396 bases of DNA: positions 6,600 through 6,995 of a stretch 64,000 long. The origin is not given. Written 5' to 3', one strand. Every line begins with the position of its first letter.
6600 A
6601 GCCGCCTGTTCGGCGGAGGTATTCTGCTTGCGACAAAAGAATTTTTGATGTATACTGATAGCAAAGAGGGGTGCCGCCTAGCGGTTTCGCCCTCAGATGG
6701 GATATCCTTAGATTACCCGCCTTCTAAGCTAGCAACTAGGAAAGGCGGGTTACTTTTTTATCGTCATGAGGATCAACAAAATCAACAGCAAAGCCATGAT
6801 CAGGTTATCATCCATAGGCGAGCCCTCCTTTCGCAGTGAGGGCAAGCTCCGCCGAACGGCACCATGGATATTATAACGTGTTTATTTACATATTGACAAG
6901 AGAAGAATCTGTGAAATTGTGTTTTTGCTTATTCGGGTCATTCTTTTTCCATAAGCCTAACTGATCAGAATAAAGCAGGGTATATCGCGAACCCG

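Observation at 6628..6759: Convergent promoter-to-terminator small RNA overlapping the 3' end of the peptide gene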

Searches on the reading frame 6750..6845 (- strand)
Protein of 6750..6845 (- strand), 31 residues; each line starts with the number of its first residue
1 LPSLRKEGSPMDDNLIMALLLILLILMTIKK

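Call 8: search_protein_families(library=pfam, proteins=[window:6750-6845:-], max_evalue=0.01)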
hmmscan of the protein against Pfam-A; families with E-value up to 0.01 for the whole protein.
window:6750-6845:- (31 aa): 0 families

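Call 58: search_protein_representatives(protein=window:6753-6845:-)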
Query: 31 residues. Proteins with E-value up to 0.001 (for the whole library): 3; up to 1e-10: 0; up to 1e-30: 0. The best 3 are listed.
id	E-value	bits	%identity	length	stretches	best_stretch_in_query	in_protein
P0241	8.9e-10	51.3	94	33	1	1-31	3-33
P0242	1.2e-06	42.1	87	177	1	1-31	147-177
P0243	3.9e-06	40.6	80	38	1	2-31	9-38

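Call 61: find_encoding_contigs(protein=P0241, flank=3000, max_places=6)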
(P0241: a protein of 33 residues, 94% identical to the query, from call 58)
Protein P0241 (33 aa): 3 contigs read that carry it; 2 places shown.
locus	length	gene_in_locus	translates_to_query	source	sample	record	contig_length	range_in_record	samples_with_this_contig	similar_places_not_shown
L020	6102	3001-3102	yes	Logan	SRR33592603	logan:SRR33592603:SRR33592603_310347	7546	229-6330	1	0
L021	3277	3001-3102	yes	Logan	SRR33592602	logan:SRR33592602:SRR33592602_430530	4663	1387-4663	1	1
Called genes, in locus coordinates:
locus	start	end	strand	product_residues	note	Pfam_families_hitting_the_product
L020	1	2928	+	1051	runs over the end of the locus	?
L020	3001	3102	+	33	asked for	-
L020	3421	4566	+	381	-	PF09611:Cas_Csy1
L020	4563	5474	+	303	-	PF09614:Cas_Csy2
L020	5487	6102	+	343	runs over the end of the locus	PF09615:Cas_Csy3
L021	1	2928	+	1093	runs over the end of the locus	PF21384:Cas3_I-F_Cas2, PF22590:Cas3-like_C_2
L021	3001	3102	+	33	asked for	-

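Call 62: find_encoding_contigs(protein=P0243, flank=3000, max_places=6)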
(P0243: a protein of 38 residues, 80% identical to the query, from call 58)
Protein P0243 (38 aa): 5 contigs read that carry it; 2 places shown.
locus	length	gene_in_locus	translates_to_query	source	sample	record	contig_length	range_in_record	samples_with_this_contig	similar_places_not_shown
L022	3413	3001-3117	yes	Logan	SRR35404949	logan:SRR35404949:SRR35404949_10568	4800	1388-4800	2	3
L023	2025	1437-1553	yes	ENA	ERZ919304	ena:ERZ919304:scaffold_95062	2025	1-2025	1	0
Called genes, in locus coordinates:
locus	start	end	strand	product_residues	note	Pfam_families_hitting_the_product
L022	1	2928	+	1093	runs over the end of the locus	PF21384:Cas3_I-F_Cas2, PF22590:Cas3-like_C_2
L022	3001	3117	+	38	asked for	-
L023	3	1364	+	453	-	?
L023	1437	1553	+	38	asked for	-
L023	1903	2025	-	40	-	?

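Call 83: find_encoding_contigs(protein=window:6753-6845:-, flank=2500, max_places=10)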
Protein window:6753-6845:- (31 aa): no gene with exactly this product is on record in the collection.
